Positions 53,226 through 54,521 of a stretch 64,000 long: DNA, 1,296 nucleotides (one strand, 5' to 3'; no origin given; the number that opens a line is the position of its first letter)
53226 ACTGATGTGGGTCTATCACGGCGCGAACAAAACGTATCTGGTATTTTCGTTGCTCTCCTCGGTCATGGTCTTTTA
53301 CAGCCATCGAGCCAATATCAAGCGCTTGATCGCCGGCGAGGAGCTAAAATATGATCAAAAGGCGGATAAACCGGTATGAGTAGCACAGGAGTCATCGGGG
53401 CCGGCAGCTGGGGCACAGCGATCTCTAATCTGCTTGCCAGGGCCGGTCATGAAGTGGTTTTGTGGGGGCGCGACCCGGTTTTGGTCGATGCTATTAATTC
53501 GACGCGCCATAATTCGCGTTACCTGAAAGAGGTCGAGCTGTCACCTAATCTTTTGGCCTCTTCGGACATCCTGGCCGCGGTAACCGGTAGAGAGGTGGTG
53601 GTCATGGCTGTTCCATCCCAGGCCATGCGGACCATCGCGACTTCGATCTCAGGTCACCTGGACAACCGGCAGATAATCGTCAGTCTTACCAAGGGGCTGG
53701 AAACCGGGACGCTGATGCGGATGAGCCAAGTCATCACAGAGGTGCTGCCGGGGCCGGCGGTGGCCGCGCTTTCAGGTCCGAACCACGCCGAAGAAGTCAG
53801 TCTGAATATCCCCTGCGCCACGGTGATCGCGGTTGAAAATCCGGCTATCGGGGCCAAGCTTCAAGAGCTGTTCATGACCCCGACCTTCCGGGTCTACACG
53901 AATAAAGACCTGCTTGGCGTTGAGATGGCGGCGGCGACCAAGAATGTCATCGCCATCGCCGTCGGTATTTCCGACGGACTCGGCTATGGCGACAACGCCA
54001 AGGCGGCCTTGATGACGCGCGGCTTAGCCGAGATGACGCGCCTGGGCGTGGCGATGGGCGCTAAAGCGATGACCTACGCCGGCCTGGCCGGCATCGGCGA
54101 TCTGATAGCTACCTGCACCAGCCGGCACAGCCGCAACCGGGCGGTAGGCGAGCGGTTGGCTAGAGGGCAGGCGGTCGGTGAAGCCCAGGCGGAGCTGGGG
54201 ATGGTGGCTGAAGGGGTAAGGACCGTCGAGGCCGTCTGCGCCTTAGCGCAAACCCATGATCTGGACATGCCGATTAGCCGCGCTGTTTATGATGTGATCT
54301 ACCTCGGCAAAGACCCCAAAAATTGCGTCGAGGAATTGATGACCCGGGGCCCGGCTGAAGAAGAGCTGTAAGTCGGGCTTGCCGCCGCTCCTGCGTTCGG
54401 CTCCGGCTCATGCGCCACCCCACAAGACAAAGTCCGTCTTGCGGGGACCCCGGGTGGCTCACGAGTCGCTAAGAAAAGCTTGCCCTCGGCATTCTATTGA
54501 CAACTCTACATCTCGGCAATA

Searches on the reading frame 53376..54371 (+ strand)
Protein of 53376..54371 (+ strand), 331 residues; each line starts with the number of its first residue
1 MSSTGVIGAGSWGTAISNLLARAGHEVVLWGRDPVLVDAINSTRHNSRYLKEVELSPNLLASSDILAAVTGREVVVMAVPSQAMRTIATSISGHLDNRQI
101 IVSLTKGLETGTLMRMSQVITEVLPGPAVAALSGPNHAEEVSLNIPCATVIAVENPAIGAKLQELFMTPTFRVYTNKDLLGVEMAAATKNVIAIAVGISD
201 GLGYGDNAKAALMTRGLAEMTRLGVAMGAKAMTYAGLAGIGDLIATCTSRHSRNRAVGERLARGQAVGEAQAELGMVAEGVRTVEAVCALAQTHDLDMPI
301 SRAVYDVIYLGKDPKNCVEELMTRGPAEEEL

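Call 14: search_protein_families(library=pfam, proteins=[window:53376-54371:+], max_evalue=0.001)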
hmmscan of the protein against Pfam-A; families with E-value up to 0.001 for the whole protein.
window:53376-54371:+ (331 aa): 7 families
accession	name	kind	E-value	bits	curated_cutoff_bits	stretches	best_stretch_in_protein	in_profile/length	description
PF07479.19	NAD_Gly3P_dh_C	-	3.3e-57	193.1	25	1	178-318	1-141/142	NAD-dependent glycerol-3-phosphate dehydrogenase C-terminus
PF01210.29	NAD_Gly3P_dh_N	-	1.2e-53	181.8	23.1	1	5-157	3-156/158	NAD-dependent glycerol-3-phosphate dehydrogenase N-terminus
PF20618.3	GPD_NAD_C_bact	-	1.9e-22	80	27.6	1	238-304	1-66/66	Bacterial GPD, NAD-dependent C-terminal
PF02558.23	ApbA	-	3.8e-10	40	22.2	1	5-124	2-119/150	Ketopantoate reductase PanE/ApbA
PF03807.23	F420_oxidored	-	1.1e-08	36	21.6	1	5-106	3-93/94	NADP oxidoreductase coenzyme F420-dependent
PF02737.24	3HCDH_N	-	0.00025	21.5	22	1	5-110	3-119/180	3-hydroxyacyl-CoA dehydrogenase, NAD binding domain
PF03446.21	NAD_binding_2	-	0.00092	19.7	21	0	5-105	3-93/161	NAD binding domain of 6-phosphogluconate dehydrogenase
